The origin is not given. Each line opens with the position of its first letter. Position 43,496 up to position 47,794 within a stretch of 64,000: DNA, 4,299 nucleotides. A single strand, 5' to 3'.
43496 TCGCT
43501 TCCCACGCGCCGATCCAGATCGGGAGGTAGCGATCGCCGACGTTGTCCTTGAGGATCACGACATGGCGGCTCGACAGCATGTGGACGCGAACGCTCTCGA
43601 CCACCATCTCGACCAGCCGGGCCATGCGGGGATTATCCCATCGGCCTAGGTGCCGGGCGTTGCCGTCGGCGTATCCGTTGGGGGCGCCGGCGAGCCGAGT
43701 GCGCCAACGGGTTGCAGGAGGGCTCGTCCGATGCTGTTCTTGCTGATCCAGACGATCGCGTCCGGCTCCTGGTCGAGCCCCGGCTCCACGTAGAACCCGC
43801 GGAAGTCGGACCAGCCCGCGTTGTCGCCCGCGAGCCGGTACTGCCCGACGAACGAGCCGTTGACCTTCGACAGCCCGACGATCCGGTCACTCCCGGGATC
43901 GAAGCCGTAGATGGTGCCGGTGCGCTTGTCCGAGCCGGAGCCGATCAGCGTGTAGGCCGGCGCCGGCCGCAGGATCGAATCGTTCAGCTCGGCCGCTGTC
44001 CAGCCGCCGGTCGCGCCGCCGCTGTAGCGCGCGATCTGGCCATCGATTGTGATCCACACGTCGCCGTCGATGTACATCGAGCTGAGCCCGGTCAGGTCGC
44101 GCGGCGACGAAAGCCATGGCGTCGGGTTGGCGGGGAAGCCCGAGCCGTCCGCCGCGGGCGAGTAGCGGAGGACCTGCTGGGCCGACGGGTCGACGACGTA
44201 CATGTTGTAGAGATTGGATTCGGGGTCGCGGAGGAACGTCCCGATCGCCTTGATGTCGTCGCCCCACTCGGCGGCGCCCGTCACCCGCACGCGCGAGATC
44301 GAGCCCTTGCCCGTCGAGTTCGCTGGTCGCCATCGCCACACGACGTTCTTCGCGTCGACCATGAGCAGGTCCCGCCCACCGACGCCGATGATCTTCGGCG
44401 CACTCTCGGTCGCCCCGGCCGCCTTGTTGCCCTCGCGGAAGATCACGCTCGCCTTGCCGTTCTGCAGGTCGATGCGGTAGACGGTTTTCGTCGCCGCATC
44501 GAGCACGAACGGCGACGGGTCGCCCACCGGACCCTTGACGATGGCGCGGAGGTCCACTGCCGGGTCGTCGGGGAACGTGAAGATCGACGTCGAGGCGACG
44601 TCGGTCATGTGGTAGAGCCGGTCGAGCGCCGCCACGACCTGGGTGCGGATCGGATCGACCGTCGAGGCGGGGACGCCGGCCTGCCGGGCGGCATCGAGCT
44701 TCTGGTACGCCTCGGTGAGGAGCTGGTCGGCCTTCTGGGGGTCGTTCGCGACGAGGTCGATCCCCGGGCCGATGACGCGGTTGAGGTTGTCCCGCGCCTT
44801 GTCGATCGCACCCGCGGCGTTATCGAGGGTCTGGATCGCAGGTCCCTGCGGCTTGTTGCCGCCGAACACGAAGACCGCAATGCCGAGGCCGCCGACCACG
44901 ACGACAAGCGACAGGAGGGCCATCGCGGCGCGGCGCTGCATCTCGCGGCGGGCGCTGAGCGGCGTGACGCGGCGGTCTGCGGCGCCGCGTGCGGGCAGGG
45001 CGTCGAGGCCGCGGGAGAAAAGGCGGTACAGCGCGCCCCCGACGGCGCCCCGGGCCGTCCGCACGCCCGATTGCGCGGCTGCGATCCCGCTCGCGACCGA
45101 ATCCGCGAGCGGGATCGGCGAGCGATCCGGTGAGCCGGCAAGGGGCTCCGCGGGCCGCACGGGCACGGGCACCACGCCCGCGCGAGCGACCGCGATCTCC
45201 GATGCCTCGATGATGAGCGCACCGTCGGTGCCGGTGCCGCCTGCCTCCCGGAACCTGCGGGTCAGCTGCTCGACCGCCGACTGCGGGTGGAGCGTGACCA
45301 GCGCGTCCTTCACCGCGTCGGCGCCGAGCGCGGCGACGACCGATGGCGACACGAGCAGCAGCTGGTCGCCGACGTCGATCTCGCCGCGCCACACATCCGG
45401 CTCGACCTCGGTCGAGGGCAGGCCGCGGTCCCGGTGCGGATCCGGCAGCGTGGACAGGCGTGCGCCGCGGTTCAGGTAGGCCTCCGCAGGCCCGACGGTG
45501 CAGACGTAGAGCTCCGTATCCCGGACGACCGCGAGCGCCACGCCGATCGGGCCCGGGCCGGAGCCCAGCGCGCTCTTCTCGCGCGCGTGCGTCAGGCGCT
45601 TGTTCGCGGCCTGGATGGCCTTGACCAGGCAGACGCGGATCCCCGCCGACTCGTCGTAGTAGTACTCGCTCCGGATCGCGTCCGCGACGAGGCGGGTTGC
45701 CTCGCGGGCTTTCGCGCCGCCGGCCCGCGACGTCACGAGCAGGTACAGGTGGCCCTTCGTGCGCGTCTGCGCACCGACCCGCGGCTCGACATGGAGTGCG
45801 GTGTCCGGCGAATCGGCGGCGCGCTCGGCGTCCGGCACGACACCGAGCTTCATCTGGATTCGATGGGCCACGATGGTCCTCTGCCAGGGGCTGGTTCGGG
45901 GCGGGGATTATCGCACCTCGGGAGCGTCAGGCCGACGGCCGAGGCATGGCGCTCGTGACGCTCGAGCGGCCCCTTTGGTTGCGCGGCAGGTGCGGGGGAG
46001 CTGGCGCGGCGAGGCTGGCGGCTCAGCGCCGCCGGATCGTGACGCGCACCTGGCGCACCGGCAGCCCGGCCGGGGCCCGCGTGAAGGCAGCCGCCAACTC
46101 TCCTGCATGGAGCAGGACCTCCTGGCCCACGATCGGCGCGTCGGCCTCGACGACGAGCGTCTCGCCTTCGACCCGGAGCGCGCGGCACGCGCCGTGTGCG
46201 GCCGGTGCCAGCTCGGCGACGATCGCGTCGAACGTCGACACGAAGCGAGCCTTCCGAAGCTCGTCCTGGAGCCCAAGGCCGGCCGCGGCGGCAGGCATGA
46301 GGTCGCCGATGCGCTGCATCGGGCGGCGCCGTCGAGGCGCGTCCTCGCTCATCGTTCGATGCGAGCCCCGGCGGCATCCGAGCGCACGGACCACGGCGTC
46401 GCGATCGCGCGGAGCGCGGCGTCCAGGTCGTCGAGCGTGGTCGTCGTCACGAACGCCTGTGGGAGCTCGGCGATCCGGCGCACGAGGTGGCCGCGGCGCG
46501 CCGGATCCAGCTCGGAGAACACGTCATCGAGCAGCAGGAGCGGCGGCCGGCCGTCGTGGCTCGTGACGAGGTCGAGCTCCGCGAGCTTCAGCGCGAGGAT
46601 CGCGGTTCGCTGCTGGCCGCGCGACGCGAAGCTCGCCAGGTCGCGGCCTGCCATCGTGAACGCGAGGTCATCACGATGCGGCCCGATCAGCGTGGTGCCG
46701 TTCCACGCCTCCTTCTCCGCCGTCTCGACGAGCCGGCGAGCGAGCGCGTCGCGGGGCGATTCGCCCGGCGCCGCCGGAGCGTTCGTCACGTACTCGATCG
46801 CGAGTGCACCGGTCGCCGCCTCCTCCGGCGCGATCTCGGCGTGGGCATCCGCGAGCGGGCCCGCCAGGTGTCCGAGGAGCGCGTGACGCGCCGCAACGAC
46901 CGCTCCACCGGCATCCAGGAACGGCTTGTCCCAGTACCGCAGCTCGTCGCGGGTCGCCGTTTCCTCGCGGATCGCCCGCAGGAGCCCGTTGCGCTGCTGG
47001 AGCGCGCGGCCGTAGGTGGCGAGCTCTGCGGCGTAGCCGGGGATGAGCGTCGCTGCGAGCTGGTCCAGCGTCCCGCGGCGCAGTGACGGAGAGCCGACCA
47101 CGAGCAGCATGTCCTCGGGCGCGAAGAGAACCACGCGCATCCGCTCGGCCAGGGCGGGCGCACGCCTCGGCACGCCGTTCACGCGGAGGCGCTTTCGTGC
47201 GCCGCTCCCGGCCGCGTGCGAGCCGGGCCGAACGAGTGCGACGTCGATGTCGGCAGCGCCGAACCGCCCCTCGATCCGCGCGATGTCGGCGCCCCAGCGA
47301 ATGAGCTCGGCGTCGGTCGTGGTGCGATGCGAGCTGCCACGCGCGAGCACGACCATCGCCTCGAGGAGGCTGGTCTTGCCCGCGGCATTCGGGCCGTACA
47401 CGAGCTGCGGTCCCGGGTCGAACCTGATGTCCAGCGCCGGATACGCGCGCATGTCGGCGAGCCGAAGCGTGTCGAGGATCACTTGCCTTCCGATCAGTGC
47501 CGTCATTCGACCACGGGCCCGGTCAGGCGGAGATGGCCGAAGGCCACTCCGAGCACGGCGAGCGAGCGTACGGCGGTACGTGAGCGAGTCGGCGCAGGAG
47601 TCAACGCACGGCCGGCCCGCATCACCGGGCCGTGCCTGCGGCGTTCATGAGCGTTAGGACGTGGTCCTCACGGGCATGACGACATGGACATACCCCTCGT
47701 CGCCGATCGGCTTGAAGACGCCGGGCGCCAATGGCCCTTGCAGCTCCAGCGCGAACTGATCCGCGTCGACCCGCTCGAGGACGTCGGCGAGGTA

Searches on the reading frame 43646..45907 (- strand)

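Call 13: search_protein_families(library=pfam, proteins=[window:43646-45907:-], max_evalue=0.001)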
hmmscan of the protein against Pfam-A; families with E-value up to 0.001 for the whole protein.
window:43646-45907:- (753 aa): 0 families

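Call 39: search_protein_families(library=ncbifam, proteins=[window:43646-45907:-], max_evalue=0.001)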
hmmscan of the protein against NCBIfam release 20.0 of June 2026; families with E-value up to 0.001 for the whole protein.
window:43646-45907:- (753 aa): 1 family
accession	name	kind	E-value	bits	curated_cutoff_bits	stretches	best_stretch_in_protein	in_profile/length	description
NF033484.1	Stp1_PP2C_phos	equivalog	1e-05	25.2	230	0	57-154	28-125/232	Stp1/IreP family PP2C-type Ser/Thr phosphatase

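Call 62: search_protein_families(library=pfam, proteins=[window:43646-45907:-], max_evalue=10)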
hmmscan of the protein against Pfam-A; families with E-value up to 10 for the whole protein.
window:43646-45907:- (753 aa): 0 families

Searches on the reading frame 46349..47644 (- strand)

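Call 20: search_protein_families(library=pfam, proteins=[window:46349-47644:-], max_evalue=0.001)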
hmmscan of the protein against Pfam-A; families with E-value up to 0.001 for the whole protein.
window:46349-47644:- (431 aa): 4 families
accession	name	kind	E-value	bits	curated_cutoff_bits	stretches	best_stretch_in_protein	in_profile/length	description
PF02463.25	SMC_N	-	1.8e-13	50.9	40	1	57-407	2-202/220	RecF/RecN/SMC N terminal domain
PF13304.12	AAA_21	-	1.2e-09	39.2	27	1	82-106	4-31/304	AAA domain, putative AbiEii toxin, Type IV TA system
PF13476.12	AAA_23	-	2.9e-07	31.8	27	1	60-113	2-55/201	AAA domain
PF13514.12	AAA_27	-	0.00034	20.7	22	1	77-111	26-60/206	AAA domain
